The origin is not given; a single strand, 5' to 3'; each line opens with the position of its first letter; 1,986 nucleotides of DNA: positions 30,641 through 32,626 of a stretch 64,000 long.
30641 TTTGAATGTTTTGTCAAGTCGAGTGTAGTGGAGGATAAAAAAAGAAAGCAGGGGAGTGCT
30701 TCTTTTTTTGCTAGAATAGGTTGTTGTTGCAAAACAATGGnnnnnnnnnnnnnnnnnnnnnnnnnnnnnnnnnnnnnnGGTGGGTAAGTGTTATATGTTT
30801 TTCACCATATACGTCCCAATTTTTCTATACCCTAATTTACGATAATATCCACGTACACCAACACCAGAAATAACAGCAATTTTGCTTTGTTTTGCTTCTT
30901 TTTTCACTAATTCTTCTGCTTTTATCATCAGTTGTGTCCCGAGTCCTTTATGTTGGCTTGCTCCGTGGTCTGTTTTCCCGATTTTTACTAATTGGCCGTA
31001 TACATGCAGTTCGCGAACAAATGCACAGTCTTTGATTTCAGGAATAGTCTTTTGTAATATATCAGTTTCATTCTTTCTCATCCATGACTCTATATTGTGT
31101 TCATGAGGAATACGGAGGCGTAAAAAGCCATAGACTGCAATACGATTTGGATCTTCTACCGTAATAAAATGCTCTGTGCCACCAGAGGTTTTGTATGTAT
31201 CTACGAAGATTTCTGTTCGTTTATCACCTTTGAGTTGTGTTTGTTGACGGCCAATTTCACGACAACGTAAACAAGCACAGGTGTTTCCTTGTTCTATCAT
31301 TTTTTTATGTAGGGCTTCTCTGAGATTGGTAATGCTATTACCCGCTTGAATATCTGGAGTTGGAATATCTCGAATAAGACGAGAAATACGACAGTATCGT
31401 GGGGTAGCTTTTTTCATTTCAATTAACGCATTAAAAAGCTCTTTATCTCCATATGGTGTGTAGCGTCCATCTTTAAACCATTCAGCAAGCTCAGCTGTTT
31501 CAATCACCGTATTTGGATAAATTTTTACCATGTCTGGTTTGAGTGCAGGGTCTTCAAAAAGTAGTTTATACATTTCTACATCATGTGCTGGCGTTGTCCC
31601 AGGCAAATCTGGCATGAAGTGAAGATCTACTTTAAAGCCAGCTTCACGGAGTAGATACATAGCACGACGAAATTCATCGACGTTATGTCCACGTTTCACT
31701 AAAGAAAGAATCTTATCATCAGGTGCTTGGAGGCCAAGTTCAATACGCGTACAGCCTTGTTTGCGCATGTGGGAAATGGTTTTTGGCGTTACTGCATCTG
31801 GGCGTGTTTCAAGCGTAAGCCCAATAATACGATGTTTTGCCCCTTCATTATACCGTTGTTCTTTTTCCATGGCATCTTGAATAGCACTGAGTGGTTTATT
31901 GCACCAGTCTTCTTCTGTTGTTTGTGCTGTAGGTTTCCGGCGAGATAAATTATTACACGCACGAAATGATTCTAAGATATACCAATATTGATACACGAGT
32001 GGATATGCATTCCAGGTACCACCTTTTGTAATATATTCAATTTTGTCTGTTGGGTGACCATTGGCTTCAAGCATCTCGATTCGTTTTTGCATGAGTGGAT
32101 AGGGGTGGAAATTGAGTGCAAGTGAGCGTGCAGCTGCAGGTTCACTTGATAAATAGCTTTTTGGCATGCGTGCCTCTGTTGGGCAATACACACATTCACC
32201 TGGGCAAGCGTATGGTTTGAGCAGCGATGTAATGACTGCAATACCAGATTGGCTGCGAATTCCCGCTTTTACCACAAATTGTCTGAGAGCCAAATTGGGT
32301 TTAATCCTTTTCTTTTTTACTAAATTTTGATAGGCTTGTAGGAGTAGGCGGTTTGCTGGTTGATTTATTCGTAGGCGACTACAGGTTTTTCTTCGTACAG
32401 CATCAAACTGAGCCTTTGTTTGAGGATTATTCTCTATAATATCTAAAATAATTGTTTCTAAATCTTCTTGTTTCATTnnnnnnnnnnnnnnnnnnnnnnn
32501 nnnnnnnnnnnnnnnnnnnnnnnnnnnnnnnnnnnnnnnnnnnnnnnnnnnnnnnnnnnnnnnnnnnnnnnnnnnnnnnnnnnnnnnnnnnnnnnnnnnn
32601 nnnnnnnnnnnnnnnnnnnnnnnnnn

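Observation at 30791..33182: Head-to-head Elp3 and Trm9-like methyltransferase pair: a eukaryote/archaea-style mcm5U34 tRNA modification module in a bacterium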

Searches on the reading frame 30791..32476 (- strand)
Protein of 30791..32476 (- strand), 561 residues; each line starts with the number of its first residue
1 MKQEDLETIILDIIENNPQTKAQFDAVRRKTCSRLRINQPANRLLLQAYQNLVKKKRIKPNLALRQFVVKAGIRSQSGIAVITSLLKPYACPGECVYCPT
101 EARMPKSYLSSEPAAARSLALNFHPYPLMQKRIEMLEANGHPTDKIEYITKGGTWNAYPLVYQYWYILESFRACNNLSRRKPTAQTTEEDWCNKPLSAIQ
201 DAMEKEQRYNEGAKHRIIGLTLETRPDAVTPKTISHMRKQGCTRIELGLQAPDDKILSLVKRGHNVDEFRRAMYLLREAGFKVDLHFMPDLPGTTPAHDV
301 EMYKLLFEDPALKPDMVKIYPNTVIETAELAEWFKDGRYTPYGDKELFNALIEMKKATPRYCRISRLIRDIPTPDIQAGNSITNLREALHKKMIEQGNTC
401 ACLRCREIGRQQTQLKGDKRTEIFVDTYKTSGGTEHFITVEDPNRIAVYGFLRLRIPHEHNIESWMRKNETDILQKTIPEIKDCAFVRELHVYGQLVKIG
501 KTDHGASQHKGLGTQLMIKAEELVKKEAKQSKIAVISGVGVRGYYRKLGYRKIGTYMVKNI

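Call 3: search_protein_families(library=pfam, proteins=[window:30791-32476:-], max_evalue=0.01)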
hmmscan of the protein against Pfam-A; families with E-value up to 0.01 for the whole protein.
window:30791-32476:- (561 aa): 5 families
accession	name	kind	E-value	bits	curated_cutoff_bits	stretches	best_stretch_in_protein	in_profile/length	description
PF16199.10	Radical_SAM_C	-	2.3e-17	63.3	31.9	1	314-393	1-83/85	Radical_SAM C-terminal domain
PF04055.27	Radical_SAM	-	1.8e-15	58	29.5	1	91-306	7-166/166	Radical SAM superfamily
PF13673.13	Acetyltransf_10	-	1.7e-05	25.2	23.6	1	506-556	62-113/128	Acetyltransferase (GNAT) domain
PF00583.31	Acetyltransf_1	-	0.00062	20.5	20.7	0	506-550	70-116/116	Acetyltransferase (GNAT) family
PF13508.13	Acetyltransf_7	-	0.0043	17.8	27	0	507-551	40-83/84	Acetyltransferase (GNAT) domain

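Call 4: search_protein_families(library=ncbifam, proteins=[window:30791-32476:-], max_evalue=0.01)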
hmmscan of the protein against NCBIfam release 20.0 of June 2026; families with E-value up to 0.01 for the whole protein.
window:30791-32476:- (561 aa): 20 families
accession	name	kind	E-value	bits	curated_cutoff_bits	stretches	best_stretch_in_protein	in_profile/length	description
TIGR01211.1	ELP3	subfamily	3.3e-147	491.2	350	1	12-561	5-522/522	tRNA uridine(34) 5-carboxymethylaminomethyl modification radical SAM/GNAT enzyme Elp3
TIGR01212.1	TIGR01212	equivalog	9.5e-20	70.9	180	1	213-384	105-277/302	tRNA modification radical SAM protein MnmL/YtqA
TIGR03994.1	rSAM_HemZ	equivalog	2.5e-10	40.1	321.4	1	219-336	174-290/401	coproporphyrinogen dehydrogenase HemZ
TIGR04013.1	B12_SAM_MJ_1487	hypoth_equivalog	2e-09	36.8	251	1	223-298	246-322/382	TIGR04013 family B12-binding domain/radical SAM domain-containing protein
NF006060.0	PRK08207.1-3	equivalog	5.9e-08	31.9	653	1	219-347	242-370/477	coproporphyrinogen III oxidase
TIGR00539.1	hemN_rel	equivalog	1.1e-07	31.3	205.4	1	217-305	86-175/361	radical SAM family heme chaperone HemW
NF006067.1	PRK08208.1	equivalog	1.9e-07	30.4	380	1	212-330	119-235/427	STM4012 family radical SAM protein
NF004567.0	PRK05904.1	equivalog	6.8e-06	25.5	355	1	220-292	92-165/353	coproporphyrinogen III oxidase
TIGR00538.1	hemN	equivalog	7.8e-06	24.9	324.95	1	219-320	139-238/454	oxygen-independent coproporphyrinogen III oxidase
NF006062.0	PRK08207.1-5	equivalog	5.5e-05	22.2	1007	1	215-294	237-318/476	coproporphyrinogen III oxidase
TIGR02026.1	BchE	equivalog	6.5e-05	22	481.35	1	233-333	289-386/497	magnesium-protoporphyrin IX monomethyl ester anaerobic oxidative cyclase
TIGR03471.1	HpnJ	equivalog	0.0001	21.3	577.6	1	228-324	284-382/472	hopanoid biosynthesis associated radical SAM protein HpnJ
NF040546.1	rSAM_CUAEP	equivalog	0.00013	20.8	500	1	233-306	265-338/468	CUAEP/CCAEP-tail radical SAM (seleno)protein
TIGR04014.1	B12_SAM_MJ_0865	equivalog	0.00016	20.6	360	1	224-319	251-345/434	methyl-coenzyme M reductase glutamine C-methyltransferase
TIGR04479.1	bcpD_PhpK_rSAM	subfamily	0.00017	20.1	600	1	225-298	325-398/504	PhpK family radical SAM P-methyltransferase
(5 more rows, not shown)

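Call 6: search_solved_structures(query=window:30791-32476:-, max_evalue=0.001, show_alignments=1)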
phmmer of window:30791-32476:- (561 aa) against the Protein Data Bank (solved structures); distinct sequences matched with E-value up to 0.001: 9.
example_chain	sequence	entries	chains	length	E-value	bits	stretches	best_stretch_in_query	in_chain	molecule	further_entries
6ia8_A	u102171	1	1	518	2.3e-101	343.1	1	34-560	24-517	Histone acetyltransferase, ELP3 family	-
5l7j_A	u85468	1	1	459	3.5e-101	342.5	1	74-560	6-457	ELP3 family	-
6iaz_A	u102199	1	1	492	9.2e-101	341.1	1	67-560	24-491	Histone acetyltransferase, ELP3 family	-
6iad_A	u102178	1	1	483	1.1e-100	340.9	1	68-560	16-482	Histone acetyltransferase, ELP3 family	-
6ia6_A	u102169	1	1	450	1.6e-93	317.2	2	73-457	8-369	ELP3 family, ELP3 family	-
5l7l_A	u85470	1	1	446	5e-93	315.6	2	74-457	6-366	ELP3 family, ELP3 family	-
8ptx_C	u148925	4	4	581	6.9e-84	285.4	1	58-560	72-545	Elongator complex protein 3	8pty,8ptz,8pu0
6qk7_C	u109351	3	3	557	1.2e-82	281.3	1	72-561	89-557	Elongator complex protein 3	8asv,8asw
8avg_C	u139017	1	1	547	1.5e-82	281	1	72-560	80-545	Elongator complex protein 3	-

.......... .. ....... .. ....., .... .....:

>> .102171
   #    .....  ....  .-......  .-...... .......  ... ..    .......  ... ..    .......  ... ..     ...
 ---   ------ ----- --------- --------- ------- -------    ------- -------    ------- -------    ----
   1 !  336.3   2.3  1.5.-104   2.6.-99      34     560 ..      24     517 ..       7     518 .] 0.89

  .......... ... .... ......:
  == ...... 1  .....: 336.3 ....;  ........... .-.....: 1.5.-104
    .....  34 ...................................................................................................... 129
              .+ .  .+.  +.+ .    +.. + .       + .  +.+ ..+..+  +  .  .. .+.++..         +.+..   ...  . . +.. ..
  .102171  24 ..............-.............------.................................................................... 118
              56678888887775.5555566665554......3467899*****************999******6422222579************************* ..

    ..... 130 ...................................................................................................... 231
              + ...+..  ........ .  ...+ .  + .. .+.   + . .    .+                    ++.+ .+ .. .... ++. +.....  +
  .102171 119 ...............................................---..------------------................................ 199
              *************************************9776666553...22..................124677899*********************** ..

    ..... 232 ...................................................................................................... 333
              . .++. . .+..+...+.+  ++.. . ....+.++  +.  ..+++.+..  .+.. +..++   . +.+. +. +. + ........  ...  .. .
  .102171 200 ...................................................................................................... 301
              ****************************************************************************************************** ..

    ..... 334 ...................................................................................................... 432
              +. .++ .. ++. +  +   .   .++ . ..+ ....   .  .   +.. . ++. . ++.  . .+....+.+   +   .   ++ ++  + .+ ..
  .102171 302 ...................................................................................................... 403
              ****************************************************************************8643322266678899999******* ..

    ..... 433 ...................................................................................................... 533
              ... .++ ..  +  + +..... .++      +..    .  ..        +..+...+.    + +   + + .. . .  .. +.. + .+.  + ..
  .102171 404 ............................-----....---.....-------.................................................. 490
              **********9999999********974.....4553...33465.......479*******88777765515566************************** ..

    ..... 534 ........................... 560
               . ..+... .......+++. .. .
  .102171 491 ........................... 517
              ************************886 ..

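Call 31: find_homologous_proteins(query=window:30791-32476:-, max_evalue=1e-20)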
Query window:30791-32476:- (561 aa): 4967 proteins with E <= 1e-20 among 8000 candidates; the best 120 are listed.
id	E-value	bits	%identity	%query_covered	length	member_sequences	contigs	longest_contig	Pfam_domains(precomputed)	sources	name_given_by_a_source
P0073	0.0e+0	1298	100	100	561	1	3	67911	PF16199.11,PF04055.28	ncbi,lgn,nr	ncbi:tRNA uridine(34) 5-carboxymethylaminomethyl modification radical SAM/GNAT enzyme Elp3 [Patescib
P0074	1.3e-289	979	76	100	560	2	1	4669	PF13673.14,PF16199.11,PF04055.28,PF00583.32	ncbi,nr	ncbi:MAG: tRNA uridine(34) 5-carboxymethylaminomethyl modification radical SAM/GNAT enzyme Elp3 [Can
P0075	5.5e-262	888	68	100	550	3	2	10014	PF16199.11,PF04055.28,PF00583.32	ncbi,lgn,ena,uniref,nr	ncbi:MAG: hypothetical protein A3J66_03900 [Candidatus Magasanikbacteria bacterium RIFCSPHIGHO2_02_F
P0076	9.5e-262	887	68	99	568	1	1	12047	PF16199.11,PF04055.28,PF00583.32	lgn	-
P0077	1.2e-261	887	68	100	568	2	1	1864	PF16199.11,PF04055.28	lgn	-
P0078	3.2e-261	886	68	99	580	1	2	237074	PF16199.11,PF04055.28,PF00583.32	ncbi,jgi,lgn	-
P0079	1.3e-260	884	68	99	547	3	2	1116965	PF16199.11,PF04055.28,PF00583.32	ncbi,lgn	-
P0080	7.2e-258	875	68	100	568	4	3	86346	PF13673.14,PF16199.11,PF04055.28,PF00583.32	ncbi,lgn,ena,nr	ncbi:MAG: hypothetical protein CL685_02195 [Candidatus Magasanikbacteria bacterium]|nr:hypothetical 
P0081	7.4e-258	875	68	99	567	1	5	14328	PF16199.11,PF04055.28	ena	-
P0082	8.0e-257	871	69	99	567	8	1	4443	PF16199.11,PF04055.28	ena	-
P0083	2.9e-256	869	68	99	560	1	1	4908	PF13673.14,PF16199.11,PF04055.28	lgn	-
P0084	6.6e-256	868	68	100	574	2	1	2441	PF16199.11,PF04055.28,PF00583.32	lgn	-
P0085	1.5e-255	867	69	99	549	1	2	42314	PF16199.11,PF04055.28,PF00583.32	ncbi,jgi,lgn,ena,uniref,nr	ncbi:MAG: tRNA uridine(34) 5-carboxymethylaminomethyl modification radical SAM/GNAT enzyme Elp3 [Can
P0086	2.3e-255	866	67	100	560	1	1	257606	PF16199.11,PF04055.28,PF00583.32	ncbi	-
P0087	1.4e-254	864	67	100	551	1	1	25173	PF16199.11,PF04055.28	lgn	-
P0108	1.5e-246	837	66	99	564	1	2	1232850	PF13673.14,PF16199.11,PF04055.28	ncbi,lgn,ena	-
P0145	1.4e-239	814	63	99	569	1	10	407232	PF16199.11,PF04055.28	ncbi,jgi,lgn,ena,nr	ncbi:MAG: tRNA uridine(34) 5-carboxymethylaminomethyl modification radical SAM/GNAT enzyme Elp3 [Can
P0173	1.6e-237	807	63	99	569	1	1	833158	PF16199.11,PF04055.28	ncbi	-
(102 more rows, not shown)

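Call 53: find_encoding_contigs(protein=P0079, flank=3000, max_places=1)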
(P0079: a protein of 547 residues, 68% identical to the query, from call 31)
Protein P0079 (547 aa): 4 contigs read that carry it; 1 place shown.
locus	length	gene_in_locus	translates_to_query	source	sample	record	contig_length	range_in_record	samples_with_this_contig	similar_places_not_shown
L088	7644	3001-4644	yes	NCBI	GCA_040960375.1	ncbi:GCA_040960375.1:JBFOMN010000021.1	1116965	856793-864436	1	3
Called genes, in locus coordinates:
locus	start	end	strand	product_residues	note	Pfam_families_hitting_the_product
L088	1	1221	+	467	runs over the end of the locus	PF01225:Mur_ligase, PF08245:Mur_ligase_M, PF02875:Mur_ligase_C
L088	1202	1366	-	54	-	PF21344:Zn_ribbon_LysW (weak)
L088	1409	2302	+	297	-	PF00291:PALP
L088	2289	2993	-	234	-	PF01209:Ubie_methyltran (weak), PF13489:Methyltransf_23, PF13847:Methyltransf_31, PF08241:Methyltransf_11, PF08242:Methyltransf_12, PF13649:Methyltransf_25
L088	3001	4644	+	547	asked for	PF04055:Radical_SAM, PF00583:Acetyltransf_1 (faint), PF16199:Radical_SAM_C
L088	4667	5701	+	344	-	PF00990:GGDEF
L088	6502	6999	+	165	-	-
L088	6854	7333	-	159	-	-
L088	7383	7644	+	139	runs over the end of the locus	PF00293:NUDIX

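Call 54: find_encoding_contigs(protein=P0108, flank=3000, max_places=1)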
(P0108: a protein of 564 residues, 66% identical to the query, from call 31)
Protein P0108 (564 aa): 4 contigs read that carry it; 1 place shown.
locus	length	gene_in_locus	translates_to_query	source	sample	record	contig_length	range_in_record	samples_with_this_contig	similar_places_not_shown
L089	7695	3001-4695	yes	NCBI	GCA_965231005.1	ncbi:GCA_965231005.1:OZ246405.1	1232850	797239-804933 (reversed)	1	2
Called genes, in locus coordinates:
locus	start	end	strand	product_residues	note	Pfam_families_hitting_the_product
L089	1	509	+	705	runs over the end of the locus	PF03477:ATP-cone, PF13597:NRDD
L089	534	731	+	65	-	PF13597:NRDD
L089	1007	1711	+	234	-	PF04055:Radical_SAM, PF13353:Fer4_12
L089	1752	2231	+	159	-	-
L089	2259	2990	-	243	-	PF01209:Ubie_methyltran, PF13489:Methyltransf_23, PF07021:MetW, PF13847:Methyltransf_31, PF08241:Methyltransf_11, PF08242:Methyltransf_12, PF13649:Methyltransf_25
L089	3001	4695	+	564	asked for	PF04055:Radical_SAM, PF16199:Radical_SAM_C, PF13673:Acetyltransf_10 (weak)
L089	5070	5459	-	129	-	-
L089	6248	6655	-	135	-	-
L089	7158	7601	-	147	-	-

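Call 55: find_encoding_contigs(protein=P0173, flank=3000, max_places=1)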
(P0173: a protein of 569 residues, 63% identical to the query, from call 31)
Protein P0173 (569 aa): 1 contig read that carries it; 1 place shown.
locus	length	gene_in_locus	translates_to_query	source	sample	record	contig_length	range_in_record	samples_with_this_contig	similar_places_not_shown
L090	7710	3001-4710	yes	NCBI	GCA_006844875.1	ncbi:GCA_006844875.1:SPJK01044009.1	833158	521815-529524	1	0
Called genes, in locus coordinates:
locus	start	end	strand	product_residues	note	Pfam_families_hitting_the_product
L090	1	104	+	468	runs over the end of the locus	PF01225:Mur_ligase, PF08245:Mur_ligase_M, PF02875:Mur_ligase_C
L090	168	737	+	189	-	PF13347:MFS_2 (weak), PF07690:MFS_1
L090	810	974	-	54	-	PF21344:Zn_ribbon_LysW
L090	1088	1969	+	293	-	PF00291:PALP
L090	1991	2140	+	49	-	-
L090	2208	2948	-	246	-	PF01209:Ubie_methyltran, PF13489:Methyltransf_23, PF03141:Methyltransf_29 (weak), PF13847:Methyltransf_31, PF08241:Methyltransf_11, PF08242:Methyltransf_12, PF13649:Methyltransf_25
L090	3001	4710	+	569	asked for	PF04055:Radical_SAM, PF16199:Radical_SAM_C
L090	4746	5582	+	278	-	PF01066:CDP-OH_P_transf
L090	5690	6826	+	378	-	PF00990:GGDEF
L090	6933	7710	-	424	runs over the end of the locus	-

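Call 56: find_encoding_contigs(protein=P0145, flank=3000, max_places=1)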
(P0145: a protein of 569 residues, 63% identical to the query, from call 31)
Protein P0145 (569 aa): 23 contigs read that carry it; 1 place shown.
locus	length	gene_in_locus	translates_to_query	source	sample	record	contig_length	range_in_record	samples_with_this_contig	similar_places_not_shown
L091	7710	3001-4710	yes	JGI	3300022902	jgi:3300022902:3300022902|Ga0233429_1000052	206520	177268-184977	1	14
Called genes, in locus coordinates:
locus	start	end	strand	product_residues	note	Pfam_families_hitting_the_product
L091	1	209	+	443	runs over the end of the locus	PF01225:Mur_ligase, PF08245:Mur_ligase_M, PF02875:Mur_ligase_C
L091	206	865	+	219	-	-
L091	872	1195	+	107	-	PF12643:MazG-like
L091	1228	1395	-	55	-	PF21344:Zn_ribbon_LysW (weak)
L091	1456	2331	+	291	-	PF00291:PALP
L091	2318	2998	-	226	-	PF01209:Ubie_methyltran (weak), PF08003:Methyltransf_9 (weak), PF13489:Methyltransf_23, PF02353:CMAS (weak), PF13847:Methyltransf_31, PF08241:Methyltransf_11, PF08242:Methyltransf_12, PF13649:Methyltransf_25, +1 more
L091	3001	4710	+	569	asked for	PF04055:Radical_SAM, PF16199:Radical_SAM_C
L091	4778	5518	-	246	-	-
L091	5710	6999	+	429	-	PF00464:SHMT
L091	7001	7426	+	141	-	PF02367:TsaE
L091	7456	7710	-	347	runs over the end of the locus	PF13091:PLDc_2, PF00614:PLDc (weak)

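Call 70: find_related_loci(query=window:30791-32476:-, collection=metagenome_contigs, flank=2500)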
Query window:30791-32476:- (561 aa) in metagenome_contigs; peptide patterns used: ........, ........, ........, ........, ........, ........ (x = any residue, [..] = any of these).
76 stretches matched a pattern; 20 encode a relative of the query (tblastn E <= 1e-3); 20 distinct loci.
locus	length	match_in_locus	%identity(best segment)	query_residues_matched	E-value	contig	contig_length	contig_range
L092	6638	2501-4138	69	1-559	0e+0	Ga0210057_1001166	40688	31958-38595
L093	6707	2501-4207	67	4-561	0e+0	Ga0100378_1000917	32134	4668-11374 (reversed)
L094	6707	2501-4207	67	4-561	0e+0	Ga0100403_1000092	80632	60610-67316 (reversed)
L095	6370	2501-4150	66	6-561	0e+0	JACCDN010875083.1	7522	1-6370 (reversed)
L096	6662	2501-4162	65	4-561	0e+0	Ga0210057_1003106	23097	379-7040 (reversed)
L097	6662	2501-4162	65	4-561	0e+0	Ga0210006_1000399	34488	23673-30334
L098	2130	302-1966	65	1-559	0e+0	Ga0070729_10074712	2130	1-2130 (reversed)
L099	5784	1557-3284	62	7-561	0e+0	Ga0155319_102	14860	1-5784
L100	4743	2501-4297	60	4-561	0e+0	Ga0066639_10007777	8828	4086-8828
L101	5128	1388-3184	60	4-561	0e+0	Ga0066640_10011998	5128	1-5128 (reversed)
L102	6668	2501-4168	63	1-559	0e+0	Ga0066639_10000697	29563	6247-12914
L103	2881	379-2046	63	1-559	0e+0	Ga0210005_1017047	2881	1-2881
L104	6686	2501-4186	61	3-557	0e+0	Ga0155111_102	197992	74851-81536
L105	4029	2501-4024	66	6-513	0e+0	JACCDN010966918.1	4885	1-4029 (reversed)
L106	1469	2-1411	62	80-561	0e+0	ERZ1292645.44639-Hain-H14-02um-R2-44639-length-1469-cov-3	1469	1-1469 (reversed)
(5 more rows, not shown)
